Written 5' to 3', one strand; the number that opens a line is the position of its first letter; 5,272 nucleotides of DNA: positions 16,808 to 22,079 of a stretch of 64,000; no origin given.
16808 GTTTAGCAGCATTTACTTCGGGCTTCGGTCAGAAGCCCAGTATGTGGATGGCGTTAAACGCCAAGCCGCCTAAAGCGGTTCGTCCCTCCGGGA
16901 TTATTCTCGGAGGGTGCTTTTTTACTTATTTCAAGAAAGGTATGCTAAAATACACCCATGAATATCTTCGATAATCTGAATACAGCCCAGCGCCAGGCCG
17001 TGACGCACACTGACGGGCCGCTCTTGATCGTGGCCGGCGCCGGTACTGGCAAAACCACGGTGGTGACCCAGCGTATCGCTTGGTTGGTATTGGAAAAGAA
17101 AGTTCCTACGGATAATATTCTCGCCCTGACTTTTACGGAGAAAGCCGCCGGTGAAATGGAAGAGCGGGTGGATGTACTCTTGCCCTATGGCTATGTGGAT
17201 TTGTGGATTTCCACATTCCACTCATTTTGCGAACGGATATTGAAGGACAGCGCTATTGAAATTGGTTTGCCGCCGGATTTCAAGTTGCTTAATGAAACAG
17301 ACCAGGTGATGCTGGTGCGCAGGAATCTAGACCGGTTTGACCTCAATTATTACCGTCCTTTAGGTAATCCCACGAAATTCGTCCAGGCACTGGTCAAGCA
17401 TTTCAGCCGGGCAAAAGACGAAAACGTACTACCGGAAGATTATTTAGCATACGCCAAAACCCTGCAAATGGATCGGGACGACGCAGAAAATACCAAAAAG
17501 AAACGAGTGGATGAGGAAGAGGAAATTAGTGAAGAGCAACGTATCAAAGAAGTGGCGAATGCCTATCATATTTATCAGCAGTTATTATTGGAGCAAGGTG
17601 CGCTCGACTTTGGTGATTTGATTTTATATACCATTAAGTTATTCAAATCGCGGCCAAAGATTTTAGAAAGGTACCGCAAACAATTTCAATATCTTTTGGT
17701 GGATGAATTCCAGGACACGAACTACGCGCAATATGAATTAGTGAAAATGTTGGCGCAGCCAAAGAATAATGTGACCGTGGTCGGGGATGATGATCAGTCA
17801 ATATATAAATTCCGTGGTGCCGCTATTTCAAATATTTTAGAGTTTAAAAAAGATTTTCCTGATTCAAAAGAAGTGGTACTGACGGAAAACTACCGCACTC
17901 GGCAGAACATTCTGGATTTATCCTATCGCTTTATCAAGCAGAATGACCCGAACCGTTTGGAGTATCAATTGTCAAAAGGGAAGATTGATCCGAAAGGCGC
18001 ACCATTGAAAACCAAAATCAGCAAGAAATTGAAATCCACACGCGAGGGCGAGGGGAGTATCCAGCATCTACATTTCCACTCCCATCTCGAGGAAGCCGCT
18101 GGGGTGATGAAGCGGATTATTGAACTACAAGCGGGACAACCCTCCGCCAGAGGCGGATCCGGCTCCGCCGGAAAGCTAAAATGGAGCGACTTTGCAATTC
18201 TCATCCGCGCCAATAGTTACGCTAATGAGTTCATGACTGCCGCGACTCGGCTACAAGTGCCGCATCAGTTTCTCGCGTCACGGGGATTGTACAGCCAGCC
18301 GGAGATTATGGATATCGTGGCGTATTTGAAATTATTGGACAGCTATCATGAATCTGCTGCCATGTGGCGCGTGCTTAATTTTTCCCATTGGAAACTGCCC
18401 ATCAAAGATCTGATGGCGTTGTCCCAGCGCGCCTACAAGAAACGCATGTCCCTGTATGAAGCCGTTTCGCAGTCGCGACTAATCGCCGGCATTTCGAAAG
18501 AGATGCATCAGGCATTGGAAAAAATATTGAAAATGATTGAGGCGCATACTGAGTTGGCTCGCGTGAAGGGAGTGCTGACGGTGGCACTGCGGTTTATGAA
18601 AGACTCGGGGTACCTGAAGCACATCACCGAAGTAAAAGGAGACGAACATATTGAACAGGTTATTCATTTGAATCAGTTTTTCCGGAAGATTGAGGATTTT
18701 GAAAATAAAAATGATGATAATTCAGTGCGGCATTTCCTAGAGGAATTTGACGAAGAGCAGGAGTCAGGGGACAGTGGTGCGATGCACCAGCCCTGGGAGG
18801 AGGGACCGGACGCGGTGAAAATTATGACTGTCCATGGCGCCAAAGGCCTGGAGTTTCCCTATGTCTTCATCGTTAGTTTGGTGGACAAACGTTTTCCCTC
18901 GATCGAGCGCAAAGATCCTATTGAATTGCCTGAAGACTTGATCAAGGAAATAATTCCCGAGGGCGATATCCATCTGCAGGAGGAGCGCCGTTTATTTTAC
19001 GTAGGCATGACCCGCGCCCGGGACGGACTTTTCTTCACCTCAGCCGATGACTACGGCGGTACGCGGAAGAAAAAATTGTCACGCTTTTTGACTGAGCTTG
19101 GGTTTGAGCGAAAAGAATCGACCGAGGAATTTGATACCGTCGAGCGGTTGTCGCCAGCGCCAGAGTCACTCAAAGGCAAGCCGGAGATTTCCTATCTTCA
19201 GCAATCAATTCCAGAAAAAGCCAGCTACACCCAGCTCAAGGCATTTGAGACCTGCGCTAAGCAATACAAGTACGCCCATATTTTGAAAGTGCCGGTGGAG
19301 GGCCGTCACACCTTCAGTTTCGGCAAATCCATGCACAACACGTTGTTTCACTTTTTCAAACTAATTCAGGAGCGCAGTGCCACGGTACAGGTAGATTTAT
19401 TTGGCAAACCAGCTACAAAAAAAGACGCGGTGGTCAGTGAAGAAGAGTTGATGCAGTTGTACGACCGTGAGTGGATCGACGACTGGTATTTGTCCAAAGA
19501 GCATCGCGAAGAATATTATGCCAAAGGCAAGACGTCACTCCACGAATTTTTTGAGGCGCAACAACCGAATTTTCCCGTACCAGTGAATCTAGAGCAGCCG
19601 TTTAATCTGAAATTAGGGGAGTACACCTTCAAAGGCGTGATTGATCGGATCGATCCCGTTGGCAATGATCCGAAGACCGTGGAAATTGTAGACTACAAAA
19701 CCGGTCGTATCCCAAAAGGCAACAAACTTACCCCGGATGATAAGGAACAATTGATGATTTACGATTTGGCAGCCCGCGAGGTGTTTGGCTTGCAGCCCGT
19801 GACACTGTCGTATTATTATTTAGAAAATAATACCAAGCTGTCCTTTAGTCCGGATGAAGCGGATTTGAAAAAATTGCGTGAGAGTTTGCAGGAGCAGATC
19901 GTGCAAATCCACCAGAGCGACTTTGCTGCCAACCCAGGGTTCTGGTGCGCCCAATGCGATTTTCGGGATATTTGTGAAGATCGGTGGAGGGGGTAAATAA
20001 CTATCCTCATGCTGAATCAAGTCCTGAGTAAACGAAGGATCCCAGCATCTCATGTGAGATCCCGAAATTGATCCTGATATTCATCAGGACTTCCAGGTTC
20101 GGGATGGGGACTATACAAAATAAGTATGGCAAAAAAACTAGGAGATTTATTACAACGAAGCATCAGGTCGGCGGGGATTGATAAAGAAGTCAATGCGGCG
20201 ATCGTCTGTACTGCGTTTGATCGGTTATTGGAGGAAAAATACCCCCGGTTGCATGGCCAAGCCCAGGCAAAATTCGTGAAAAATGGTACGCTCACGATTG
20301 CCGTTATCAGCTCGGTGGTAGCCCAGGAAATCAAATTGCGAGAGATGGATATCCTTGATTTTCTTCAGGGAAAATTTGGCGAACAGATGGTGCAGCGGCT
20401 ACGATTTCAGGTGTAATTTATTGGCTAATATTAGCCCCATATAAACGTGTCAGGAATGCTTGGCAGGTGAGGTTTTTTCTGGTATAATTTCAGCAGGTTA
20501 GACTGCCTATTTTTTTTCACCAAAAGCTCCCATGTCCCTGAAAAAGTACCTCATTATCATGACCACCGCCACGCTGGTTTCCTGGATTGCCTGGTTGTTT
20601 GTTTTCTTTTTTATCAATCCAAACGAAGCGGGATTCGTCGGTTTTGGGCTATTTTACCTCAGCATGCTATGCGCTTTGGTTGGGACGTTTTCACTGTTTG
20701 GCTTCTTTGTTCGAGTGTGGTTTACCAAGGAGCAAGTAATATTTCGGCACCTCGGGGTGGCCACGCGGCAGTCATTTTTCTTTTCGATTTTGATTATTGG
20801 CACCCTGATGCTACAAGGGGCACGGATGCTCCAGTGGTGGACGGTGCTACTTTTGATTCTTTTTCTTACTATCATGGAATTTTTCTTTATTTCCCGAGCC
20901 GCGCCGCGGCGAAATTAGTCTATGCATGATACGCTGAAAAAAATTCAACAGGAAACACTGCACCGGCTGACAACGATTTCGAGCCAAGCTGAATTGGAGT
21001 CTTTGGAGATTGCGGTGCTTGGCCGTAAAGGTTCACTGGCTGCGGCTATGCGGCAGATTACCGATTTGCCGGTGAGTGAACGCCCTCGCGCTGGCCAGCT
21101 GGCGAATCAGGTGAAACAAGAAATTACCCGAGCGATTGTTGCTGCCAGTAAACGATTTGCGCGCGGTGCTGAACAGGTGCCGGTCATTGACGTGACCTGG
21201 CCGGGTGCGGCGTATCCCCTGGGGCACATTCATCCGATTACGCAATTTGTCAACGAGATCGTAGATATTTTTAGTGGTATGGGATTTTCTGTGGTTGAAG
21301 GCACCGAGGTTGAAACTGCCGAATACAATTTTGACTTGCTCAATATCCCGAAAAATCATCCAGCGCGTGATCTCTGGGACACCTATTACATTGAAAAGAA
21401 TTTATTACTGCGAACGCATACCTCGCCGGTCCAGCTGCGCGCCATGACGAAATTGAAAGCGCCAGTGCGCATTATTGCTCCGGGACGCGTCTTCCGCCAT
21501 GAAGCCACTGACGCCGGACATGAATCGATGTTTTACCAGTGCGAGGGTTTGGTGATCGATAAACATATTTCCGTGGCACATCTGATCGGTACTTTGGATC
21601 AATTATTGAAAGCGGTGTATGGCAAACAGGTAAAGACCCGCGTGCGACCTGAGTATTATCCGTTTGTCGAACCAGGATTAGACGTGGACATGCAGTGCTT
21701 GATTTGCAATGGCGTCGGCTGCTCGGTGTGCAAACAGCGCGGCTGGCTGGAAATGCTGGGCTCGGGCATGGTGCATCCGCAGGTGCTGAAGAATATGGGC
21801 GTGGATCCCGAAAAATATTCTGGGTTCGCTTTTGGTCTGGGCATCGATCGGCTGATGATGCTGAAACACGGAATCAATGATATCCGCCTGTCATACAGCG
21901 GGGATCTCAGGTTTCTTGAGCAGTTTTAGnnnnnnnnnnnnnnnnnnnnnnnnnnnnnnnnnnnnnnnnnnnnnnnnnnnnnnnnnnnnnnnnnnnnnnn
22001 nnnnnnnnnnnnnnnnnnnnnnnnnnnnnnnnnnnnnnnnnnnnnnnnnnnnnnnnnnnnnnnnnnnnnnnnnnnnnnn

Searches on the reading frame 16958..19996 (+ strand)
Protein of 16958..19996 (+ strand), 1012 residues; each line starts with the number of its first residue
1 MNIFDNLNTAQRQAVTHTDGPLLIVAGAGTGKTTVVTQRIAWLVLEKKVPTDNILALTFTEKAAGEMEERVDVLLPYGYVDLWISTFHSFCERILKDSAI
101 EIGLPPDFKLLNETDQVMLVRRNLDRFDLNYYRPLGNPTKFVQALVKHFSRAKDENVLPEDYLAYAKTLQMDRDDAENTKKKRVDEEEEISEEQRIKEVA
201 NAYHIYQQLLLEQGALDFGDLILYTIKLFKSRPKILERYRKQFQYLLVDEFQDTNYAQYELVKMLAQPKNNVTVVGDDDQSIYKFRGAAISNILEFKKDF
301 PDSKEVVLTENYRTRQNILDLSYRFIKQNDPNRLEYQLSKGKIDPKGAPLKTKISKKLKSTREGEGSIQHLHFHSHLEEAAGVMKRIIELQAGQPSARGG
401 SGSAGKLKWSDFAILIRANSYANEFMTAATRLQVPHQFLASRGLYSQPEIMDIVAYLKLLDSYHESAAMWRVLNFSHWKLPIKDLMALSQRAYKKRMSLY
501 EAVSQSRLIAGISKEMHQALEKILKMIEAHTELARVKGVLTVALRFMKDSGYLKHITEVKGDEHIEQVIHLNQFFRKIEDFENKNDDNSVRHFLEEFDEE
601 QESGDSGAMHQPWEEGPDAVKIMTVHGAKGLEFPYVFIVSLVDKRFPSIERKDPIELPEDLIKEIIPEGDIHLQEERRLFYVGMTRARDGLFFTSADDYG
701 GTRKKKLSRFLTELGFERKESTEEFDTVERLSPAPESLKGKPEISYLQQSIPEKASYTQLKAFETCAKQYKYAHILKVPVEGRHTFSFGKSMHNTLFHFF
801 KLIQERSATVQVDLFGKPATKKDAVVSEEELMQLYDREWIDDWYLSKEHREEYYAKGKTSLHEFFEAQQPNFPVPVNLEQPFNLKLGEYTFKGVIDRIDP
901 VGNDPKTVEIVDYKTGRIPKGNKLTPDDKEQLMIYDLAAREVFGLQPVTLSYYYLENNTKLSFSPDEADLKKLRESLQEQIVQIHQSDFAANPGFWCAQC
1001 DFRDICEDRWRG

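Call 58: search_protein_families(library=pfam, proteins=[window:16958-19996:+], max_evalue=0.00001)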
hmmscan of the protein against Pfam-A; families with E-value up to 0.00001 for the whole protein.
window:16958-19996:+ (1012 aa): 7 families
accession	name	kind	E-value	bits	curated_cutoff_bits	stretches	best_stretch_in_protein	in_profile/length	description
PF00580.27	UvrD-helicase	-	4.5e-86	289.3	23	1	7-301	1-271/271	UvrD/REP helicase N-terminal domain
PF13361.12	UvrD_C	-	1.1e-51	176.7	25.6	1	306-696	1-348/350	UvrD-like helicase C-terminal domain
PF12705.13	PDDEXK_1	-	2.3e-32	113.4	22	1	755-1007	2-247/247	PD-(D/E)XK nuclease superfamily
PF13245.12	AAA_19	-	1.5e-25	90.4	25.1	1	11-286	1-134/134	AAA domain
PF13538.12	UvrD_C_2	-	1.8e-10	41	27.4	0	622-640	4-22/52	UvrD-like helicase C-terminal domain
PF13604.12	AAA_30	-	1.2e-08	35.4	27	0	7-72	2-67/191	AAA domain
PF01443.25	Viral_helicase1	-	1.4e-06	28.7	21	0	237-351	55-161/228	Viral superfamily 1 RNA helicase core domain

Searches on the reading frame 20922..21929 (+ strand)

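Call 50: search_protein_families(library=pfam, proteins=[window:20922-21929:+], max_evalue=0.00001)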
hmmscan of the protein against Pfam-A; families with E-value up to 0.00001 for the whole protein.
window:20922-21929:+ (335 aa): 2 families
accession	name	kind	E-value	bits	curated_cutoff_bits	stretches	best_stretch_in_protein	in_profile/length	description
PF01409.25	tRNA-synt_2d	-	2.4e-96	322.4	19.8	1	89-335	2-246/246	tRNA synthetases class II core domain (F)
PF02912.23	Phe_tRNA-synt_N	-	5e-17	62.1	22.3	1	21-83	2-64/69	Aminoacyl tRNA synthetase class II, N-terminal domain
